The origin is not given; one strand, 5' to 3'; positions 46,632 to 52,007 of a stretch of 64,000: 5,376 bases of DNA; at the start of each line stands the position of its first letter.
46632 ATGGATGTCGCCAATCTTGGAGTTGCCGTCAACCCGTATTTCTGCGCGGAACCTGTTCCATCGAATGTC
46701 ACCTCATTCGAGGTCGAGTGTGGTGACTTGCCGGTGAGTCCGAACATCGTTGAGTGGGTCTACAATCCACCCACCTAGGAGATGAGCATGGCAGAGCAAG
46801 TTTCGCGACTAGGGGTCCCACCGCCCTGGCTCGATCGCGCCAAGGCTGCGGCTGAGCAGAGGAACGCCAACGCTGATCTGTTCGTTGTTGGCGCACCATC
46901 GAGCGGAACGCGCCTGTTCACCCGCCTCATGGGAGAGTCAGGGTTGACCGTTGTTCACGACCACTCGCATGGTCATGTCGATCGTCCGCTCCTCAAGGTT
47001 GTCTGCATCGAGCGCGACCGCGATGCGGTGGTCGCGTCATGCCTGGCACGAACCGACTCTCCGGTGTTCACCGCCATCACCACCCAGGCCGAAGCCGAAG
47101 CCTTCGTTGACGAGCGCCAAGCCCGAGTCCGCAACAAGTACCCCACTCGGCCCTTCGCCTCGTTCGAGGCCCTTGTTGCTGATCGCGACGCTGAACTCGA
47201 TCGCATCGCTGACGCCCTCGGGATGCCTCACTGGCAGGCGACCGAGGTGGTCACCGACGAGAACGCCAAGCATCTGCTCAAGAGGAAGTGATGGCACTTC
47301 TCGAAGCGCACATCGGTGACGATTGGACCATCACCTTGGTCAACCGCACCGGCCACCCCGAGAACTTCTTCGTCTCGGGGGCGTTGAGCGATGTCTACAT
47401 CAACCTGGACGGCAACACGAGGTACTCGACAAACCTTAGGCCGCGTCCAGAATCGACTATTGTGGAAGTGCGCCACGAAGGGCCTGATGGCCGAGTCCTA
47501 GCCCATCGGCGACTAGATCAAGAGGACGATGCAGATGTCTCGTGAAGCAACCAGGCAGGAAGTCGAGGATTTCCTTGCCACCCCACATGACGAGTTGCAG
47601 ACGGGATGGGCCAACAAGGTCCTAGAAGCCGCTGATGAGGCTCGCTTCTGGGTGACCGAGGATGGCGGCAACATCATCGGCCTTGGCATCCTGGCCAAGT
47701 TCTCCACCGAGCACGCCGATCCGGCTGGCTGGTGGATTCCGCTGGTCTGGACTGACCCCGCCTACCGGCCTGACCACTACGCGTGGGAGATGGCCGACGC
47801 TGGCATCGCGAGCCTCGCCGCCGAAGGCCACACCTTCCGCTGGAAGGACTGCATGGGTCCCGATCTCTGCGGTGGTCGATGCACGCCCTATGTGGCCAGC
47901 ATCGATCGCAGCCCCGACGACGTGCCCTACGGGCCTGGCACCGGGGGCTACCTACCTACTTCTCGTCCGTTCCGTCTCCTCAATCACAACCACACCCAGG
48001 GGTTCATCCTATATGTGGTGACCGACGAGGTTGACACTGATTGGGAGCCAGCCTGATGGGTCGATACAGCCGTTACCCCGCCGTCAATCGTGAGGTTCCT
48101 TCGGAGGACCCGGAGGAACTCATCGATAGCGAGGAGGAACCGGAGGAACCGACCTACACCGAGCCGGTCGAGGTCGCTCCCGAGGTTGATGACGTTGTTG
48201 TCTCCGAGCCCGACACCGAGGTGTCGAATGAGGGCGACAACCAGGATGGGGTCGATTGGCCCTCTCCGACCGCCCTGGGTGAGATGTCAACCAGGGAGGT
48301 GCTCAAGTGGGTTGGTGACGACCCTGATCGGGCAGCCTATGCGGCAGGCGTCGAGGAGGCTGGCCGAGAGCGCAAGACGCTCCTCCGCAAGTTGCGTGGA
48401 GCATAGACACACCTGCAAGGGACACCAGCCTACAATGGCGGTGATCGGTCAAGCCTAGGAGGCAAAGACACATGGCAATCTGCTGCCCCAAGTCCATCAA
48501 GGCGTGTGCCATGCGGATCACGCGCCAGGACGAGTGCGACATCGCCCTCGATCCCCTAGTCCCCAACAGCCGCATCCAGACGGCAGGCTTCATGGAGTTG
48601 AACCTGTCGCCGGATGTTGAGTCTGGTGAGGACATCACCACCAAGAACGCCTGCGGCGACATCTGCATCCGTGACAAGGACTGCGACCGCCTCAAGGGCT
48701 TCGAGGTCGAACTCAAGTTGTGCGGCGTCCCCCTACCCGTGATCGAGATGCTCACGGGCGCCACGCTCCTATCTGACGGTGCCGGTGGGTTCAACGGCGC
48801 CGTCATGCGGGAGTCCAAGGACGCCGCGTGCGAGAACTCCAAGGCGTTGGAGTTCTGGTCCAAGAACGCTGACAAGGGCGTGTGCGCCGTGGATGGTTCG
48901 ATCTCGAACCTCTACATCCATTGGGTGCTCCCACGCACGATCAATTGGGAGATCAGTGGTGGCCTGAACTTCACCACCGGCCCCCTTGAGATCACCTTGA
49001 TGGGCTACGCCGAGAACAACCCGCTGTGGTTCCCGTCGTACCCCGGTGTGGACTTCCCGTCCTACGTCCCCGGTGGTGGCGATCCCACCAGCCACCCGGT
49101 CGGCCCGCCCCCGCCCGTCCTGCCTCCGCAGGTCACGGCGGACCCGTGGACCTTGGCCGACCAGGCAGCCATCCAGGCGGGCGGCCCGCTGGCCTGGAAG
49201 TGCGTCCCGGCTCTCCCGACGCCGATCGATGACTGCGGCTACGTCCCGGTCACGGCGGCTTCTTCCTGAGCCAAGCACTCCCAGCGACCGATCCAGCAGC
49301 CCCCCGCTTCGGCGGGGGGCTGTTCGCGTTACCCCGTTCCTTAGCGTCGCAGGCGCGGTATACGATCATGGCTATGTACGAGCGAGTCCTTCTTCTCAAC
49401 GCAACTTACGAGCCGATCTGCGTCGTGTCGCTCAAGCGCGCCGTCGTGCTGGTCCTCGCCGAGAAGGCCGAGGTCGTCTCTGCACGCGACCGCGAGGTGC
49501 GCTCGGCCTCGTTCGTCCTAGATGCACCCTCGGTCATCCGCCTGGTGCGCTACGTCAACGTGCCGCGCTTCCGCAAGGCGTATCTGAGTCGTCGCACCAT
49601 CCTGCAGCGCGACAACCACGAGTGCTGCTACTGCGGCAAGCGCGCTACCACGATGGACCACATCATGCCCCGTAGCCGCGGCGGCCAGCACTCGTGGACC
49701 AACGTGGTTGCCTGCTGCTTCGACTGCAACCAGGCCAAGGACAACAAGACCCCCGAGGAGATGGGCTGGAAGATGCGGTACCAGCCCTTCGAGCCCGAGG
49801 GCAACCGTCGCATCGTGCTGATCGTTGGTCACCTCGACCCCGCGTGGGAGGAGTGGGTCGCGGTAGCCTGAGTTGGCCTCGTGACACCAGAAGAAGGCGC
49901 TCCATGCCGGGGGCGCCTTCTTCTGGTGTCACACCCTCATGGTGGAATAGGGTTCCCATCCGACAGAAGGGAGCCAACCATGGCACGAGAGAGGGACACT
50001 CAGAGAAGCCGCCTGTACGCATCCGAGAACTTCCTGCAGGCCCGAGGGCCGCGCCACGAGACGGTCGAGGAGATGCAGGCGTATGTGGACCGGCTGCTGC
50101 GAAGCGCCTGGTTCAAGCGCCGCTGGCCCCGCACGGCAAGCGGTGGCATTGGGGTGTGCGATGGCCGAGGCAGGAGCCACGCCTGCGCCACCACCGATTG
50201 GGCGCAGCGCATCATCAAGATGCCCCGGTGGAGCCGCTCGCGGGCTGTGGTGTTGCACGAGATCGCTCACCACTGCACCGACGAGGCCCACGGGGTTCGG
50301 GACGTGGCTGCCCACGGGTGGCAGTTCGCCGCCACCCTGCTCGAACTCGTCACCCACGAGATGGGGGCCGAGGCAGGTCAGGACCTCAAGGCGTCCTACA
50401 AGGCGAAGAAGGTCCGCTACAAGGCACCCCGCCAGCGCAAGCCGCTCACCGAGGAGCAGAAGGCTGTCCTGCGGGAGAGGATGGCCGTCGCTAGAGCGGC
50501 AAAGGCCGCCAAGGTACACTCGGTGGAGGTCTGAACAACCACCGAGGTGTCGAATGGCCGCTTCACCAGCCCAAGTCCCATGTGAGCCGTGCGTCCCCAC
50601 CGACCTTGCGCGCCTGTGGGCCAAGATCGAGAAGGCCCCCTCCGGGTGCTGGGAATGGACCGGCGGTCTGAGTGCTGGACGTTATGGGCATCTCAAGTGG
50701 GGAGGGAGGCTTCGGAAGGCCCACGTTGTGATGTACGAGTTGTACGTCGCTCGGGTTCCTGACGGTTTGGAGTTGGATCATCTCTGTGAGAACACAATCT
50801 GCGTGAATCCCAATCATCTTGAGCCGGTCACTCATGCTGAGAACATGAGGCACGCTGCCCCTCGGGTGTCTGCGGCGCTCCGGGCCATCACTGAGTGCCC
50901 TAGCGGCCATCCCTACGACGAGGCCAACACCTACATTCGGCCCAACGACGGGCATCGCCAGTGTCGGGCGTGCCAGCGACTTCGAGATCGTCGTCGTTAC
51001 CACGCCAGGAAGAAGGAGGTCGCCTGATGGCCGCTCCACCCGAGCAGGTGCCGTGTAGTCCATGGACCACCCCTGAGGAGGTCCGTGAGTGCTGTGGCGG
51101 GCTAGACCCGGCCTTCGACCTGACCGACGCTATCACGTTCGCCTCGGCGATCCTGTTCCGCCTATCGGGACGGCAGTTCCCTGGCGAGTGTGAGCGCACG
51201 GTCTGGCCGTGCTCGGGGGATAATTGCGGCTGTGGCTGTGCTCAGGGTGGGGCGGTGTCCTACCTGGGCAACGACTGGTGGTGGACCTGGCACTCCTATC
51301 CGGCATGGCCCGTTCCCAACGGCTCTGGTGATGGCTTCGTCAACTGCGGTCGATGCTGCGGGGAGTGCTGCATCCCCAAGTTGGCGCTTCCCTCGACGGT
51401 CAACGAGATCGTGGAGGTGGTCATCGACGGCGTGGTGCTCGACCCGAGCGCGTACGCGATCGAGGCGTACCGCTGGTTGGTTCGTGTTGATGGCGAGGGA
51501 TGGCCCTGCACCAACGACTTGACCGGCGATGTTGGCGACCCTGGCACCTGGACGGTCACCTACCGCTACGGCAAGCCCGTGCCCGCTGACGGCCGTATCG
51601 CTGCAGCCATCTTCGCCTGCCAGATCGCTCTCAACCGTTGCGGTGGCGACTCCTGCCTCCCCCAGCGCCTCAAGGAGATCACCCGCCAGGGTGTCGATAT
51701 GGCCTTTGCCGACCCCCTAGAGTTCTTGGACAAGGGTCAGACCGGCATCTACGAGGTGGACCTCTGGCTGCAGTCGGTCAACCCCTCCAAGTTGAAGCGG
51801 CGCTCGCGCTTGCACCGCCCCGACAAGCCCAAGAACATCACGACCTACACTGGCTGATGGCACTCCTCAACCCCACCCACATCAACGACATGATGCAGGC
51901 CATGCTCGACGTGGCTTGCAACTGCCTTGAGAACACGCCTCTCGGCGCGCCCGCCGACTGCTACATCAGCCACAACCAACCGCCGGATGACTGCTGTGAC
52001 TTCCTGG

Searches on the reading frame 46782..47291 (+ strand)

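Call 41: search_protein_families(library=phrogs, proteins=[window:46782-47291:+], max_evalue=0.01)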
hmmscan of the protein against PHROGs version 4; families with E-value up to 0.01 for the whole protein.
window:46782-47291:+ (169 aa): 1 family
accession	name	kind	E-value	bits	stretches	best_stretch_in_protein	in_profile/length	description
phrog_3760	-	head and packaging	0.00057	20.9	1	94-135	38-77/209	head scaffolding protein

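Call 77: search_protein_families(library=ncbifam, proteins=[window:46782-47291:+], max_evalue=0.01)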
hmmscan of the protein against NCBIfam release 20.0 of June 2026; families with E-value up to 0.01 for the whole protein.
window:46782-47291:+ (169 aa): 0 families

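Call 78: search_protein_families(library=pfam, proteins=[window:46782-47291:+], max_evalue=0.01)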
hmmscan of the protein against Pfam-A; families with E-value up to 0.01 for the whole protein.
window:46782-47291:+ (169 aa): 1 family
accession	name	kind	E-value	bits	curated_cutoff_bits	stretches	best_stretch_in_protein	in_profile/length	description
PF13469.12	Sulfotransfer_3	-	1.7e-06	28.9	27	1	71-152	125-215/216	Sulfotransferase family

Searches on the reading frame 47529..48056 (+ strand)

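Call 41: search_protein_families(library=phrogs, proteins=[window:47529-48056:+], max_evalue=0.01)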
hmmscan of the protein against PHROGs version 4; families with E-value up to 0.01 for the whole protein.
window:47529-48056:+ (175 aa): 0 families

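Call 78: search_protein_families(library=pfam, proteins=[window:47529-48056:+], max_evalue=0.01)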
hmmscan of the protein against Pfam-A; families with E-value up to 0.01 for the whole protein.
window:47529-48056:+ (175 aa): 1 family
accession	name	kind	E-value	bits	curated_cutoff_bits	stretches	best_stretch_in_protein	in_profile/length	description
PF00583.31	Acetyltransf_1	-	0.00026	21.7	20.7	1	15-101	16-93/116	Acetyltransferase (GNAT) family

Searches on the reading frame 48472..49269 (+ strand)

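Call 41: search_protein_families(library=phrogs, proteins=[window:48472-49269:+], max_evalue=0.01)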
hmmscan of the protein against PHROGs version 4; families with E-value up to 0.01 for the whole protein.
window:48472-49269:+ (265 aa): 1 family
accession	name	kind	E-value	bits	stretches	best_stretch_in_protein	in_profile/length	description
phrog_792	-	tail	9.1e-27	95.2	1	2-186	2-180/350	major tail protein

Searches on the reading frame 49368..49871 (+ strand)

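Call 41: search_protein_families(library=phrogs, proteins=[window:49368-49871:+], max_evalue=0.01)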
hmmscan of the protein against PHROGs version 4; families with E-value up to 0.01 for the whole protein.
window:49368-49871:+ (167 aa): 36 families (the best 25 are shown)
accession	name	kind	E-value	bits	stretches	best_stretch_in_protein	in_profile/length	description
phrog_16726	-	DNA, RNA and nucleotide metabolism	1.6e-33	117.7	1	5-148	28-164/308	HNH endonuclease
phrog_8660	-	DNA, RNA and nucleotide metabolism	4.9e-19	70.2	1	73-132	114-184/196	HNH endonuclease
phrog_2214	-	DNA, RNA and nucleotide metabolism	1e-16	62.1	1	73-131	183-243/429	HNH endonuclease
phrog_7785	-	DNA, RNA and nucleotide metabolism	2.3e-14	54.6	1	69-135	53-123/147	HNH endonuclease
phrog_2118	-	DNA, RNA and nucleotide metabolism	2.3e-14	54.6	1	74-137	167-233/301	HNH endonuclease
phrog_338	-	DNA, RNA and nucleotide metabolism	1.5e-13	51.9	1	67-131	189-266/340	HNH endonuclease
phrog_14314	-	DNA, RNA and nucleotide metabolism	2e-13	52.3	1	76-129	9-66/252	HNH endonuclease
phrog_589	-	DNA, RNA and nucleotide metabolism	2.6e-13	51.1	1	75-130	83-144/179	HNH endonuclease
phrog_1035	-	DNA, RNA and nucleotide metabolism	3.2e-12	47.9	1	78-131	154-217/271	endonuclease VII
phrog_144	-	DNA, RNA and nucleotide metabolism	1.3e-11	45.5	1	75-131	76-139/175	HNH endonuclease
phrog_5718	-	DNA, RNA and nucleotide metabolism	1.3e-11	45.2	1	67-138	112-187/394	HNH endonuclease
phrog_1271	-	DNA, RNA and nucleotide metabolism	7.3e-11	43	1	74-131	257-322/361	HNH endonuclease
phrog_333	-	DNA, RNA and nucleotide metabolism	1.2e-10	42.7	1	74-128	24-82/138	HNH endonuclease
phrog_6050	-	DNA, RNA and nucleotide metabolism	6.9e-10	39.3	1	76-129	304-362/402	HNH endonuclease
phrog_16986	-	unknown function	1e-08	36.1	1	75-127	12-68/248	-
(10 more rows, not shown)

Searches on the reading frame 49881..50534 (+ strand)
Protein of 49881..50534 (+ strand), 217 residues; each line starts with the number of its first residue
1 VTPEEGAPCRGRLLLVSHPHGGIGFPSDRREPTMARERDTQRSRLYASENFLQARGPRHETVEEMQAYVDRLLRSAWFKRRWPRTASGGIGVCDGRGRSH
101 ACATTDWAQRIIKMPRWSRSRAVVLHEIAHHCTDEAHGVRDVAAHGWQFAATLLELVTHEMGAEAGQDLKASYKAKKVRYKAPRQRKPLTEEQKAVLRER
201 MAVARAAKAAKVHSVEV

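Call 41: search_protein_families(library=phrogs, proteins=[window:49881-50534:+], max_evalue=0.01)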
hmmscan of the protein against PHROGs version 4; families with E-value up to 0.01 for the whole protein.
window:49881-50534:+ (217 aa): 0 families

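Call 78: search_protein_families(library=pfam, proteins=[window:49881-50534:+], max_evalue=0.01)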
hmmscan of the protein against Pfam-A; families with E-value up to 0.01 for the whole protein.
window:49881-50534:+ (217 aa): 1 family
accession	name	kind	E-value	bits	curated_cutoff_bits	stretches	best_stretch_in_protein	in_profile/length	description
PF10263.15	SprT-like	-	0.0023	18.2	25.6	1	104-156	45-95/108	SprT-like family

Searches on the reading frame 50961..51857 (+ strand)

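Call 41: search_protein_families(library=phrogs, proteins=[window:50961-51857:+], max_evalue=0.01)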
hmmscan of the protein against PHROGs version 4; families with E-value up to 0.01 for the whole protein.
window:50961-51857:+ (298 aa): 2 families
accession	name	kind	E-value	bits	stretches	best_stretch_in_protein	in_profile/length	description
phrog_783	-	connector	1.5e-57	195.8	1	49-293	19-252/254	head-tail adaptor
phrog_442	-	connector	4.9e-11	43.4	1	139-251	144-244/270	head-tail adaptor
